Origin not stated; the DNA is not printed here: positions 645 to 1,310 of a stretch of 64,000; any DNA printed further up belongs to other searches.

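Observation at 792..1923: AT-rich two-gene membrane-protein module wedged next to uvrB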

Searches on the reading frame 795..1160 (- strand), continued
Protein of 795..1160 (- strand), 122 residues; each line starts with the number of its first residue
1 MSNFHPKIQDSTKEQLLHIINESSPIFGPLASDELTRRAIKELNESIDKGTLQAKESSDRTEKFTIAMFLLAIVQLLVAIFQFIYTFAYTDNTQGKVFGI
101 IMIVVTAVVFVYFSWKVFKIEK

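Call 60: search_protein_families(library=padloc, alignment_id=A5, max_evalue=0.001)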
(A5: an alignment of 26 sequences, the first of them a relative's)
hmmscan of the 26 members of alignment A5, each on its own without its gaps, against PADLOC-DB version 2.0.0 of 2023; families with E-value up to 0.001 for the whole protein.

A. member 1, L104:3503-4993:+ (497 aa): 1 family
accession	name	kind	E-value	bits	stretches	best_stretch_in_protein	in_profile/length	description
PDLC04597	PDC-M36A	-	7.4e-12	42.8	1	39-237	29-233/457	-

B. families by the number of members that match (of 26 scanned): 196 families (the first 25 are shown)
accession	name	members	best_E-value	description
PDLC03100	Specificity_I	2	1.7e-35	Type I specificity subunit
PDLC04137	mad5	2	8e-31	mads_5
PDLC03086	Specificity_I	2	8.2e-31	Type I specificity subunit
PDLC03089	Specificity_I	2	1.9e-30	Type I specificity subunit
PDLC03179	Specificity_I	2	3.5e-30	Type I specificity subunit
PDLC03072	Specificity_I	2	7.3e-30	Type I specificity subunit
PDLC03105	Specificity_I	2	1.1e-28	Type I specificity subunit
PDLC03168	Specificity_I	2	1.5e-28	Type I specificity subunit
PDLC03107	Specificity_I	2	4.3e-27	Type I specificity subunit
PDLC03079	Specificity_I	2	1.1e-25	Type I specificity subunit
PDLC03068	Specificity_I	2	2.8e-25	Type I specificity subunit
PDLC03189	Specificity_I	2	1.8e-24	Type I specificity subunit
PDLC03124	Specificity_I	2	1.4e-23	Type I specificity subunit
PDLC03165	Specificity_I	2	4.6e-23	Type I specificity subunit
PDLC03169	Specificity_I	2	9.6e-23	Type I specificity subunit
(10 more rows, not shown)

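Call 72: predict_structure(alignment_id=A4)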
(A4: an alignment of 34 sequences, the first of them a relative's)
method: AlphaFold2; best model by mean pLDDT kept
length: 122 residues; sequences in the alignment: 34
mean_pLDDT: 78.7   pTM: 0.38
mean pLDDT of the five models: 78.7, 77.8, 77.1, 76.1, 72.9
residues with pLDDT >= 90: 0; 70-90: 106; 50-70: 15; < 50: 1
segments of 3 or more residues with pLDDT < 50: none
pLDDT, mean of each block of 10 residues (from residue 1): 74 84 77 88 84 71 83 86 75 74 82 74 49
secondary structure, 60 per line:
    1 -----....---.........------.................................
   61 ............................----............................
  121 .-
elements in order: H6-9 H13-21 H28-88 H93-121
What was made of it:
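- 981..1160 (-): Gene B residues 1-60: conserved N-terminal soluble domain with the motif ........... AF2 predicts helices 6-9, 13-21 and 28-88 (call 72).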

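Call 77: search_solved_structures(query=A4, max_evalue=10)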
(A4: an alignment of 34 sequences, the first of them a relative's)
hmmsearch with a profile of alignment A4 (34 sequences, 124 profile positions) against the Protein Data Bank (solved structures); distinct sequences matched with E-value up to 10: 21.
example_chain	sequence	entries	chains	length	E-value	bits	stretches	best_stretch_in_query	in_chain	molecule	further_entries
8qag_A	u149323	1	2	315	0.011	18.9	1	30-94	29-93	sc-CC-6-95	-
7udm_A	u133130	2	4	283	0.1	15.8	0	42-93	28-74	Designed helical repeat protein (DHR) RPB_PLP1_R6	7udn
7udl_A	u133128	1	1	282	0.1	15.7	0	42-93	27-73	Designed helical repeat protein (DHR) RPB_PLP1_R6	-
5u09_A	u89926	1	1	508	1.4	12.1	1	33-108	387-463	Cannabinoid receptor 1,GlgA glycogen synthase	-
6yc1_A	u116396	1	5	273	1.6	11.9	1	54-114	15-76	Sodium pumping rhodopsin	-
6yby_A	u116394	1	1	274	1.7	11.8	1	54-114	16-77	Sodium pumping rhodopsin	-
6rf3_A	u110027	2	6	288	2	11.6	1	53-114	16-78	Sodium pumping rhodopsin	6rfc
7q36_A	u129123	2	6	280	2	11.5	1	53-114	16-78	Sodium pumping rhodopsin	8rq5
4xtl_A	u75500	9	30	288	2.2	11.4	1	53-114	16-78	Sodium pumping rhodopsin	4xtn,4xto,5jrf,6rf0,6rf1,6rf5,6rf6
6yt4_A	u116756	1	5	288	2.2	11.4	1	53-114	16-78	Sodium pumping rhodopsin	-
6rf4_A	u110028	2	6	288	2.2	11.4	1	53-114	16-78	Sodium pumping rhodopsin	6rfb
6rf9_A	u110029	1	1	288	2.2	11.4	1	53-114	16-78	Sodium pumping rhodopsin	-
6rfa_A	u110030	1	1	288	2.2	11.4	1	53-114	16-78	Sodium pumping rhodopsin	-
3x3b_A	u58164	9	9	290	2.3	11.4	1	53-114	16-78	Sodium pumping rhodopsin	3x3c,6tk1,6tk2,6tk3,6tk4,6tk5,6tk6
6ybz_A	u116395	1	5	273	2.8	11.1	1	54-114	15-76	Sodium pumping rhodopsin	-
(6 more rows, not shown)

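Call 78: search_protein_families(library=pfam, alignment_id=A4, max_evalue=0.1)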
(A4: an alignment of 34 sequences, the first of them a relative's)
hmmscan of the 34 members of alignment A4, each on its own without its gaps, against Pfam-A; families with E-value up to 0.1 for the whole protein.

A. member 1, P0001 (122 aa): 9 families
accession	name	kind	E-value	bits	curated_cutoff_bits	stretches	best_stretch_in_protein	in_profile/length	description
PF11368.13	DUF3169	-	0.00017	21.7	31.6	1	37-122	76-165/250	Protein of unknown function (DUF3169)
PF06011.17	TRP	-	0.0044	16.3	28.5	1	68-121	205-255/426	Transient receptor potential (TRP) ion channel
PF13273.12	DUF4064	-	0.006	17.2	32.1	1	41-111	40-101/102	Protein of unknown function (DUF4064)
PF20990.2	DUF2207_C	-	0.006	16.8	33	1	37-115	108-184/247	Predicted membrane protein (DUF2207) C-terminal domain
PF12794.12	MscS_TM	-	0.0092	15.3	28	1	65-119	123-176/339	Mechanosensitive ion channel inner membrane domain 1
PF06570.16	DUF1129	-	0.016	15.2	29.1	1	44-109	59-123/207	Protein of unknown function (DUF1129)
PF12420.13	DUF3671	-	0.016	15.1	34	1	57-122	154-217/223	Fam-L, Fam-M like protein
PF06432.16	GPI2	-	0.036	14.1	24.4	1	59-120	31-92/270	Phosphatidylinositol N-acetylglucosaminyltransferase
PF19097.5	Snu56_snRNP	-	0.096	11.8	25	1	16-83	32-101/438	Snu56-like U1 small nuclear ribonucleoprotein component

B. families by the number of members that match (of 34 scanned): 71 families (the first 25 are shown)
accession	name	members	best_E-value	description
PF18334.7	XRN1_D2_D3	26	0.00013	Exoribonuclease Xrn1 D2/D3 domain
PF20990.2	DUF2207_C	9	0.00014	Predicted membrane protein (DUF2207) C-terminal domain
PF13273.12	DUF4064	8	0.00024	Protein of unknown function (DUF4064)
PF00957.27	Synaptobrevin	8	0.017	Synaptobrevin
PF19658.4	DUF6161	6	0.007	Family of unknown function (DUF6161)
PF11368.13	DUF3169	5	0.00017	Protein of unknown function (DUF3169)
PF14287.11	DUF4368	5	0.0017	Domain of unknown function (DUF4368)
PF12794.12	MscS_TM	5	0.0092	Mechanosensitive ion channel inner membrane domain 1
PF14093.11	DUF4271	4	0.00026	Domain of unknown function (DUF4271)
PF13903.11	Claudin_2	4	0.0009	PMP-22/EMP/MP20/Claudin tight junction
PF03739.19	LptF_LptG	3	0.0017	Lipopolysaccharide export system permease LptF/LptG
PF06011.17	TRP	3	0.004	Transient receptor potential (TRP) ion channel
PF08733.15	PalH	3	0.0041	PalH/RIM21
PF07284.16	BCHF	3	0.0042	2-vinyl bacteriochlorophyllide hydratase (BCHF)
PF06687.17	SUR7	3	0.0094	SUR7/PalI family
PF18160.6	SLATT_5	2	0.0091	SMODS and SLOG-associating 2TM effector domain family 5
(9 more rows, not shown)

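Call 96: search_protein_families(library=pfam, alignment_id=A6, max_evalue=0.00001)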
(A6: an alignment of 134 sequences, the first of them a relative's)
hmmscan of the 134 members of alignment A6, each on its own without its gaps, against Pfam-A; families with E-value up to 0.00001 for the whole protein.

A. member 1, L104:3503-4993:+ (497 aa): 0 families

B. families by the number of members that match (of 134 scanned): 88 families (the first 25 are shown)
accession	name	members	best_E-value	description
PF01555.25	N6_N4_Mtase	10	1.7e-58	DNA methylase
PF04851.21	ResIII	6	2.4e-33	Type III restriction enzyme, res subunit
PF07669.17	Eco57I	6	1.1e-29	Eco57I restriction-modification methylase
PF01420.25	Methylase_S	6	7e-20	Type I restriction modification DNA specificity domain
PF01170.24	UPF0020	6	1.9e-09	RMKL-like, methyltransferase domain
PF02384.22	N6_Mtase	5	1e-43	N-6 DNA Methylase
PF00717.28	Peptidase_S24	4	2.1e-29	Peptidase S24-like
PF18766.7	SWI2_SNF2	4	7.7e-10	SWI2/SNF2 ATPase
PF13175.12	AAA_15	3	1.4e-37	AAA ATPase domain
PF13304.12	AAA_21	3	5.1e-19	AAA domain, putative AbiEii toxin, Type IV TA system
PF01726.22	LexA_DNA_bind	3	1.1e-11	LexA DNA binding domain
PF00270.35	DEAD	3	7.8e-11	DEAD/DEAH box helicase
PF15515.12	MvaI_BcnI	2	4.4e-54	MvaI/BcnI restriction endonuclease family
PF13635.12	DUF4143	2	6.3e-41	Domain of unknown function (DUF4143)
PF03235.19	GmrSD_N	2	2.1e-32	GmrSD restriction endonuclease, N-terminal domain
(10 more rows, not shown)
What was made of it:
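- Within 3 genes of B, the commonest Pfam families are N6_N4_Mtase 10, ResIII 6, Eco57I 6, Methylase_S 6, N6_Mtase 5, AAA_15 3, GmrSD_N 2 and OLD TOPRIM 2, among 134 non-redundant proteins (call 96).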
